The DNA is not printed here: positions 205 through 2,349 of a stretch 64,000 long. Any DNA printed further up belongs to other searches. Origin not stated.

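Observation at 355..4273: Divergent partner operon: PP-loop/PUA/ferredoxin enzyme followed by a second, 6-7-TM HerA/FtsK-type ATPase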

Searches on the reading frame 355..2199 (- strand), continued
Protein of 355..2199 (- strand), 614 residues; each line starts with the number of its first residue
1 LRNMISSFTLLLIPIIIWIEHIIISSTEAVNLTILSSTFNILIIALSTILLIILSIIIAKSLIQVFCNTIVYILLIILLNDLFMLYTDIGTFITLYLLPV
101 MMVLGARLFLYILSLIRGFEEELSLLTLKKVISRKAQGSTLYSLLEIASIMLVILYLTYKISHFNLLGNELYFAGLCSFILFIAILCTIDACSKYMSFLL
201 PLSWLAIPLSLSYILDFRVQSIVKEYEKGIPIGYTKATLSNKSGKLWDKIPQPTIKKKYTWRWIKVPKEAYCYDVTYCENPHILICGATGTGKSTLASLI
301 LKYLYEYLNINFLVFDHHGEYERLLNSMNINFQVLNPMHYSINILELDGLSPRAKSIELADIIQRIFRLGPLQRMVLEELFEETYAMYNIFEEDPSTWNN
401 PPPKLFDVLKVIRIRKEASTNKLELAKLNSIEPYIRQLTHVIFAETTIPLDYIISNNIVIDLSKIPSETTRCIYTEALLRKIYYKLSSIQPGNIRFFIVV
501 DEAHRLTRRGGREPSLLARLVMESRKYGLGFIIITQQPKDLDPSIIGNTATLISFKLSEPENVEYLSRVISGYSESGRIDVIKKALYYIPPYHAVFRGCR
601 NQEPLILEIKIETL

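Call 104: find_encoding_contigs(protein=P0174, flank=10000, max_places=2)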
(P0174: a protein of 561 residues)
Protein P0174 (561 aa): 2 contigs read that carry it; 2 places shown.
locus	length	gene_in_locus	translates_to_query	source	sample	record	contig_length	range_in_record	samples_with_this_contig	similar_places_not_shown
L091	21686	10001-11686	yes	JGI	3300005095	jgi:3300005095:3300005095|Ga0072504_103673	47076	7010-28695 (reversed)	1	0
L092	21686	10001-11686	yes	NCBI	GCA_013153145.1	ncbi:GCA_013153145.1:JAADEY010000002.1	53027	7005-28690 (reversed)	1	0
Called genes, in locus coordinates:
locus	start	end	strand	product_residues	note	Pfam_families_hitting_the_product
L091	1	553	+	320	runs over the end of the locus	PF07728:AAA_5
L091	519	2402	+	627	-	PF05762:VWA_CoxE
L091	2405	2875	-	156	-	PF00203:Ribosomal_S19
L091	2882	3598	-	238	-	PF00181:Ribosomal_L2_N (faint), PF03947:Ribosomal_L2_C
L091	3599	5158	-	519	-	PF01580:FtsK_SpoIIIE (weak), PF01935:DUF87 (faint), PF25199:nSTAND_NTPase5 (faint), PF05872:HerA_C (faint), PF13401:AAA_22 (faint), PF12846:AAA_10 (weak)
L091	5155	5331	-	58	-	-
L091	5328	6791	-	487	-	PF27251:CedA1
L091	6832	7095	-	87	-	PF27251:CedA1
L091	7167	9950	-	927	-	PF00270:DEAD, PF00271:Helicase_C, PF19306:WHD_Lhr, PF08494:DEAD_assoc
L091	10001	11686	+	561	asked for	PF01935:DUF87, PF12846:AAA_10 (faint), PF13401:AAA_22 (faint)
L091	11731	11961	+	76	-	-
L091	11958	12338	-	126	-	-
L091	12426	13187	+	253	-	PF00705:PCNA_N, PF02747:PCNA_C (faint)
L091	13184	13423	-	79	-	-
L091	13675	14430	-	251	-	PF01904:DUF72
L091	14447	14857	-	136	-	PF04014:MazE_antitoxin (weak)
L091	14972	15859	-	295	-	PF00142:Fer4_NifH (faint), PF01656:CbiA, PF02374:ArsA_ATPase (weak), PF10609:ParA, PF13614:AAA_31 (weak)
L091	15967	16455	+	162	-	-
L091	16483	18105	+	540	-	PF00176:SNF2-rel_dom (weak), PF00270:DEAD, PF04851:ResIII, PF16203:ERCC3_RAD25_C, PF00271:Helicase_C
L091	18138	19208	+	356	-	-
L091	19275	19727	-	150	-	PF01870:Hjc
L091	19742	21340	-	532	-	PF01850:PIN, PF00437:T2SSE (weak), PF20720:nSTAND3 (weak), PF27298:PINA_C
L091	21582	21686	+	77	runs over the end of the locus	PF09339:HTH_IclR (weak), PF12802:MarR_2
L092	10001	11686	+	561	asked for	PF01935:DUF87, PF12846:AAA_10 (faint), PF13401:AAA_22 (faint)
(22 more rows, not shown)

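Call 105: find_encoding_contigs(protein=P0190, flank=10000, max_places=2)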
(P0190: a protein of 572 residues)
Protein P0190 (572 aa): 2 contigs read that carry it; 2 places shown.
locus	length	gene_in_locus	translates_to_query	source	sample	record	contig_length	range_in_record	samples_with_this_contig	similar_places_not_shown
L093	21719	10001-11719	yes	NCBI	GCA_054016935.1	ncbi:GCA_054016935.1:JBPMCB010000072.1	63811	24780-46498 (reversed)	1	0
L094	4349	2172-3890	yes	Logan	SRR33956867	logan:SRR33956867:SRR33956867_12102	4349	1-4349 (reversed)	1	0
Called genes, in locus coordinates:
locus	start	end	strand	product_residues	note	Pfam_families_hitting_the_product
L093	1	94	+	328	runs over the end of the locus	PF07728:AAA_5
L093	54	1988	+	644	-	PF05762:VWA_CoxE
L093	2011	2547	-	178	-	PF13489:Methyltransf_23 (weak), PF13847:Methyltransf_31, PF13649:Methyltransf_25, PF08241:Methyltransf_11, PF08242:Methyltransf_12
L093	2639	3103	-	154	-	PF00203:Ribosomal_S19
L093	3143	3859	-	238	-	PF00181:Ribosomal_L2_N (weak), PF03947:Ribosomal_L2_C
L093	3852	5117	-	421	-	PF05872:HerA_C (faint), PF13401:AAA_22 (weak)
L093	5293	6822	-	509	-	PF27251:CedA1, PF13620:CarboxypepD_reg (weak)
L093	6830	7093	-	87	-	PF27251:CedA1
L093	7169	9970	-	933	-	PF00270:DEAD, PF04851:ResIII, PF00271:Helicase_C, PF22590:Cas3-like_C_2 (faint), PF19306:WHD_Lhr, PF08494:DEAD_assoc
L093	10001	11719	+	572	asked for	PF04851:ResIII (faint), PF05872:HerA_C (faint), PF01935:DUF87, PF10412:TrwB_AAD_bind (faint), PF12846:AAA_10 (faint), PF13401:AAA_22 (faint)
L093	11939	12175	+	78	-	PF12136:RNA_pol_Rpo13 (weak)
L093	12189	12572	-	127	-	-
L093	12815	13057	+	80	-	-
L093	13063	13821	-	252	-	PF00705:PCNA_N, PF02747:PCNA_C (faint)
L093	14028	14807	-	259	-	PF01904:DUF72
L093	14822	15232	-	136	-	PF04014:MazE_antitoxin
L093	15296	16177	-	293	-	PF13614:AAA_31 (faint), PF00142:Fer4_NifH (faint), PF01656:CbiA, PF02374:ArsA_ATPase (faint), PF10609:ParA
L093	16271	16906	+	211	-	PF01381:HTH_3 (faint)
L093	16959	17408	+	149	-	-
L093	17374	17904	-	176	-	PF10051:DUF2286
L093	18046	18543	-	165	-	PF02353:CMAS, PF12847:Methyltransf_18 (weak), PF08241:Methyltransf_11 (weak), PF13649:Methyltransf_25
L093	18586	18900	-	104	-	-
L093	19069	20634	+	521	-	PF01850:PIN, PF20720:nSTAND3 (weak), PF27298:PINA_C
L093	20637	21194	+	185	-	PF01870:Hjc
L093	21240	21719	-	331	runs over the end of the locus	-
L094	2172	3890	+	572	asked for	PF04851:ResIII (faint), PF05872:HerA_C (faint), PF01935:DUF87, PF10412:TrwB_AAD_bind (faint), PF12846:AAA_10 (faint), PF13401:AAA_22 (faint)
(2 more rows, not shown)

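Call 109: search_protein_families(library=padloc, proteins=[window:355-2199:-], max_evalue=0.001)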
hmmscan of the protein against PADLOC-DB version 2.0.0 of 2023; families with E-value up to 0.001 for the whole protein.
window:355-2199:- (614 aa): 21 families
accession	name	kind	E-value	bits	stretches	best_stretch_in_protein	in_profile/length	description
PDLC04105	HerA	-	6.5e-26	89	2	459-570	383-501/576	-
PDLC02684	DndH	-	2.5e-23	79.7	1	278-537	1365-1637/1715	DndH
PDLC04140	mad8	-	2.7e-22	77.7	1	275-574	22-269/314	mads_8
PDLC02685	DndH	-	1.7e-19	67.1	1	280-537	1334-1600/1678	DndH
PDLC02682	DndH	-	2.3e-13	46.4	1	285-536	1342-1605/1686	DndH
PDLC02185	HerA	-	7.1e-13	46.1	2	459-567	410-524/585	-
PDLC01055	HerA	-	1.1e-12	45.6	2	282-340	159-217/532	Type III coevolved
PDLC04106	HerA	-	8e-12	42.5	1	459-571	473-595/667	-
PDLC04100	HerA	-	1.1e-11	42.1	2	496-563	441-514/580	-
PDLC04102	HerA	-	1.7e-11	41.2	2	455-599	465-609/654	-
PDLC04103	HerA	-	3.6e-11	40.1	1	455-564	399-516/579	-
PDLC02679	DndH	-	1.2e-10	37.4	1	285-536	1364-1629/1711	DndH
PDLC02681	DndH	-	1.4e-08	30.8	1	284-536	1286-1550/1631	DndH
PDLC04098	HerA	-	2.7e-08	30.8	1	458-610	487-647/686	-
PDLC02188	HerA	-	2.3e-07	28.1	1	494-570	427-508/578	-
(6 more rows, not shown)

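Call 111: search_protein_families(library=ncbifam, proteins=[P0177, P0189, P0247, P0253, P0279, P0184, P0188, P0205], max_evalue=1e-10)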
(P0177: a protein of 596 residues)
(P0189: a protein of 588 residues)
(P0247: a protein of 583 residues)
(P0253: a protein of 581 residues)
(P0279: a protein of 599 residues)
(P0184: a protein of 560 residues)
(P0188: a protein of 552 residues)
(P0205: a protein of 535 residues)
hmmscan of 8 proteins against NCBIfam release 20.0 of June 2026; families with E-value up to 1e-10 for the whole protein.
P0177 (596 aa): 10 families
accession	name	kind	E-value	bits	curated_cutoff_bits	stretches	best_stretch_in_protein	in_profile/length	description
NF040937.1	HerA_Thermprot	equivalog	1.8e-21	76.1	800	1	250-570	129-450/487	DNA double-strand break repair helicase HerA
NF053655.1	CedD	equivalog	6.2e-21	74.7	600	1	248-526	208-476/527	DNA-translocating ATPase CedD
NF045971.1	conju_CD1110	equivalog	1.3e-19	69.9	325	1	253-530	407-694/752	VirB4-like conjugal transfer ATPase, CD1110 family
NF045975.1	VirB4_plasma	equivalog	4.3e-19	67.7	590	1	258-573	511-876/894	Mbov_0397 family ICE element conjugal transfer ATPase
NF040819.1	helicase_HerA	equivalog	3.6e-18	65.4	970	0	468-570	404-503/561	DNA double-strand break repair helicase HerA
NF041017.1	DNA_import_CedB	equivalog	9.7e-15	54.2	700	1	256-583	269-588/590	DNA import protein CedB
TIGR00929.1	VirB4_CagE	subfamily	5e-13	48.2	643.1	1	262-556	437-726/792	VirB4 family type IV secretion/conjugal transfer ATPase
NF042944.1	HerA_antiphage_2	equivalog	3e-12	46.1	850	0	457-580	419-541/576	anti-phage-associated helicase HerA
TIGR02746.1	TraC-F-type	equivalog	2.6e-11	42.2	567.05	1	265-531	433-711/800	type IV secretion system protein TraC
NF042943.1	HerA_antiphage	equivalog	3.7e-11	42.3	800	0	425-581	393-549/566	anti-phage-associated helicase HerA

P0189 (588 aa): 6 families
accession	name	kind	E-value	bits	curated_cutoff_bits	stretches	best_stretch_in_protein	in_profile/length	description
NF041017.1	DNA_import_CedB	equivalog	2.9e-22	79.1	700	1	258-518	272-519/590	DNA import protein CedB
NF040819.1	helicase_HerA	equivalog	1.8e-16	59.8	970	0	457-545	386-478/561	DNA double-strand break repair helicase HerA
NF053655.1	CedD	equivalog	8.5e-16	57.7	600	0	418-529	364-474/527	DNA-translocating ATPase CedD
NF040937.1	HerA_Thermprot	equivalog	1.5e-15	56.6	800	1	261-545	140-425/487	DNA double-strand break repair helicase HerA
NF045975.1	VirB4_plasma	equivalog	6.4e-12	44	590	1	263-515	517-804/894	Mbov_0397 family ICE element conjugal transfer ATPase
NF045971.1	conju_CD1110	equivalog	9.5e-11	40.7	325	0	259-518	413-672/752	VirB4-like conjugal transfer ATPase, CD1110 family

P0247 (583 aa): 6 families
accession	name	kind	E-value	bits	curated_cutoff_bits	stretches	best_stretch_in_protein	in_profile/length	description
NF041017.1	DNA_import_CedB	equivalog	3.3e-17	62.3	700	1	247-569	271-587/590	DNA import protein CedB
NF053655.1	CedD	equivalog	3.9e-17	62.1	600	1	252-507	222-470/527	DNA-translocating ATPase CedD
TIGR00929.1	VirB4_CagE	subfamily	8.4e-15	54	643.1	1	253-528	439-713/792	VirB4 family type IV secretion/conjugal transfer ATPase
NF045971.1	conju_CD1110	equivalog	4.3e-13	48.4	325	1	250-500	414-672/752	VirB4-like conjugal transfer ATPase, CD1110 family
NF040819.1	helicase_HerA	equivalog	1.1e-11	44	970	0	456-555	404-501/561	DNA double-strand break repair helicase HerA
NF042943.1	HerA_antiphage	equivalog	8.9e-11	41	800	0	439-555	415-536/566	anti-phage-associated helicase HerA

P0253 (581 aa): 10 families
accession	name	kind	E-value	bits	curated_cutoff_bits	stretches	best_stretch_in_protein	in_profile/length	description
NF053655.1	CedD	equivalog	3.8e-24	85.2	600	1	247-510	213-473/527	DNA-translocating ATPase CedD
NF041017.1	DNA_import_CedB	equivalog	3.1e-22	79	700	1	254-568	274-586/590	DNA import protein CedB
TIGR00929.1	VirB4_CagE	subfamily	1.1e-19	70.2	643.1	1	257-539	439-725/792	VirB4 family type IV secretion/conjugal transfer ATPase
NF040937.1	HerA_Thermprot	equivalog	1.7e-18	66.3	800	0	408-554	301-447/487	DNA double-strand break repair helicase HerA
NF040819.1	helicase_HerA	equivalog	5.7e-16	58.1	970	1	441-528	389-479/561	DNA double-strand break repair helicase HerA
NF042943.1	HerA_antiphage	equivalog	2.4e-13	49.5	800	0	418-528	398-514/566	anti-phage-associated helicase HerA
NF042944.1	HerA_antiphage_2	equivalog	3e-13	49.4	850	0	469-554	449-528/576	anti-phage-associated helicase HerA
NF033849.1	ser_rich_anae_1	subfamily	6.3e-13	47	650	0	481-566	1055-1144/1163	serine-rich protein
TIGR02746.1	TraC-F-type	equivalog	3.5e-12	45.1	567.05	1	260-498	435-686/800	type IV secretion system protein TraC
NF045975.1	VirB4_plasma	equivalog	8.4e-12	43.6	590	0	259-331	519-591/894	Mbov_0397 family ICE element conjugal transfer ATPase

P0279 (599 aa): 4 families
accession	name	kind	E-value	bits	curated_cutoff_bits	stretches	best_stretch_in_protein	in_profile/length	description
NF045975.1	VirB4_plasma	equivalog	1.8e-16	59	590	1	267-528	513-808/894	Mbov_0397 family ICE element conjugal transfer ATPase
NF053655.1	CedD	equivalog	6.6e-15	54.8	600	0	429-534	364-470/527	DNA-translocating ATPase CedD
NF041017.1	DNA_import_CedB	equivalog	1.2e-14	53.8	700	1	241-569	244-563/590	DNA import protein CedB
NF040937.1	HerA_Thermprot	equivalog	1.5e-11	43.4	800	1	273-552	144-423/487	DNA double-strand break repair helicase HerA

P0184 (560 aa): 4 families
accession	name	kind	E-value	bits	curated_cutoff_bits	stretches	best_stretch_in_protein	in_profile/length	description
NF053655.1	CedD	equivalog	8.4e-25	87.4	600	1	70-334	213-475/527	DNA-translocating ATPase CedD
NF041017.1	DNA_import_CedB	equivalog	1.9e-15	56.5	700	1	72-319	270-516/590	DNA import protein CedB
NF040819.1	helicase_HerA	equivalog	5e-14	51.7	970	0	68-201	147-274/561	DNA double-strand break repair helicase HerA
NF040937.1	HerA_Thermprot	equivalog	1.4e-13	50.1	800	0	74-119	137-182/487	DNA double-strand break repair helicase HerA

P0188 (552 aa): 3 families
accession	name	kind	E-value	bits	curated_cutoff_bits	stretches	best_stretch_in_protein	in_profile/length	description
NF053655.1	CedD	equivalog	5.1e-19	68.3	600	1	50-293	222-463/527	DNA-translocating ATPase CedD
NF041017.1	DNA_import_CedB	equivalog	5.7e-12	45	700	1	47-291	273-517/590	DNA import protein CedB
NF040937.1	HerA_Thermprot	equivalog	2.1e-11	42.9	800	0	216-317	312-422/487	DNA double-strand break repair helicase HerA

P0205 (535 aa): 4 families
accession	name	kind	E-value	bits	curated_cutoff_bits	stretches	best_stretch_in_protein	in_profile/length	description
NF053655.1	CedD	equivalog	7.8e-23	80.9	600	1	38-356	213-526/527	DNA-translocating ATPase CedD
NF040937.1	HerA_Thermprot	equivalog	3.5e-13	48.8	800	1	42-359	137-465/487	DNA double-strand break repair helicase HerA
NF042944.1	HerA_antiphage_2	equivalog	1.9e-11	43.4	850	0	249-360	439-547/576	anti-phage-associated helicase HerA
NF040819.1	helicase_HerA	equivalog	3.3e-11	42.4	970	0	35-95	146-206/561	DNA double-strand break repair helicase HerA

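Call 112: find_encoding_contigs(protein=P0205, flank=8000, max_places=2)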
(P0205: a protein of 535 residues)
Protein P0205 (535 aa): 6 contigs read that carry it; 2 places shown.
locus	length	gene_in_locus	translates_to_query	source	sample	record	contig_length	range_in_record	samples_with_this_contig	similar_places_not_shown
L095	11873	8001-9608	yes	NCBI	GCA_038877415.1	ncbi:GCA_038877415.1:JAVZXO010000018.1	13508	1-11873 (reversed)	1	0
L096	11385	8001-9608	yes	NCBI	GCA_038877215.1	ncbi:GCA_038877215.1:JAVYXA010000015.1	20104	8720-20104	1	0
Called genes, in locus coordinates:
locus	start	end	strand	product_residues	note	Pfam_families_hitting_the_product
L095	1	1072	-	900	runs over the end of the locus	PF04851:ResIII, PF00270:DEAD, PF00271:Helicase_C, PF19306:WHD_Lhr, PF08494:DEAD_assoc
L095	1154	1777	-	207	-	-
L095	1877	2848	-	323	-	PF05569:Peptidase_M56 (faint), PF01435:Peptidase_M48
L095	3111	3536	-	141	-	PF05168:HEPN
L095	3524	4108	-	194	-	PF01909:NTP_transf_2, PF18765:Polbeta (weak)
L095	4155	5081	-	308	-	PF01988:VIT1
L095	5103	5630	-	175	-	PF03551:PadR, PF14277:DUF4364 (faint)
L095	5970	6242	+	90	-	-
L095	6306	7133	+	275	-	PF01261:AP_endonuc_2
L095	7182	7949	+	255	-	PF00406:ADK (faint), PF02223:Thymidylate_kin, PF13207:AAA_17 (faint), PF13238:AAA_18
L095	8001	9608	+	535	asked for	PF01935:DUF87, PF10412:TrwB_AAD_bind (faint), PF12846:AAA_10 (faint)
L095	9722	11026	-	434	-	PF02636:Methyltransf_28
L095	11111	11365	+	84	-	PF01998:DUF131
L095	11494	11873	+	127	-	?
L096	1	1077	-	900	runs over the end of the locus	PF04851:ResIII, PF00270:DEAD, PF00271:Helicase_C, PF19306:WHD_Lhr, PF08494:DEAD_assoc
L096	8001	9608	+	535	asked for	PF01935:DUF87, PF10412:TrwB_AAD_bind (faint), PF12846:AAA_10 (faint)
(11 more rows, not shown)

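Call 113: find_encoding_contigs(protein=P0184, flank=8000, max_places=2)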
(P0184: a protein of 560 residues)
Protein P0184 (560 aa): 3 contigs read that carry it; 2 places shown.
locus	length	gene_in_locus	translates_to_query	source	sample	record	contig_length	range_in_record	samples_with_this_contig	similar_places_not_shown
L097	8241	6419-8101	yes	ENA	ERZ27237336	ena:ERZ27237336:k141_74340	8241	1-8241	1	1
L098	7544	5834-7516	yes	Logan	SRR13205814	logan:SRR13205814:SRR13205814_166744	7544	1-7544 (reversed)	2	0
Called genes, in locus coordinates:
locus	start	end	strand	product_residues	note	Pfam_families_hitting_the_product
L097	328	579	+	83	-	PF01797:Y1_Tnp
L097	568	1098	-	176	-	PF01261:AP_endonuc_2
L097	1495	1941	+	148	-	PF01797:Y1_Tnp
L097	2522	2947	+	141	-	-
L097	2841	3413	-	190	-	-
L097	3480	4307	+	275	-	PF01261:AP_endonuc_2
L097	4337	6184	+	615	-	PF05317:Thermopsin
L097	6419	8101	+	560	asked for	PF01935:DUF87, PF10412:TrwB_AAD_bind (faint), PF12846:AAA_10 (weak), PF13401:AAA_22 (faint)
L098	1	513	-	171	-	?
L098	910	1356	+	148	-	PF01797:Y1_Tnp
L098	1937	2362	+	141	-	-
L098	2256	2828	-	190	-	-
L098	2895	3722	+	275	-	PF01261:AP_endonuc_2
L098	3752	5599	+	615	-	PF05317:Thermopsin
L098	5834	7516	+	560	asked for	PF01935:DUF87, PF10412:TrwB_AAD_bind (faint), PF12846:AAA_10 (weak), PF13401:AAA_22 (faint)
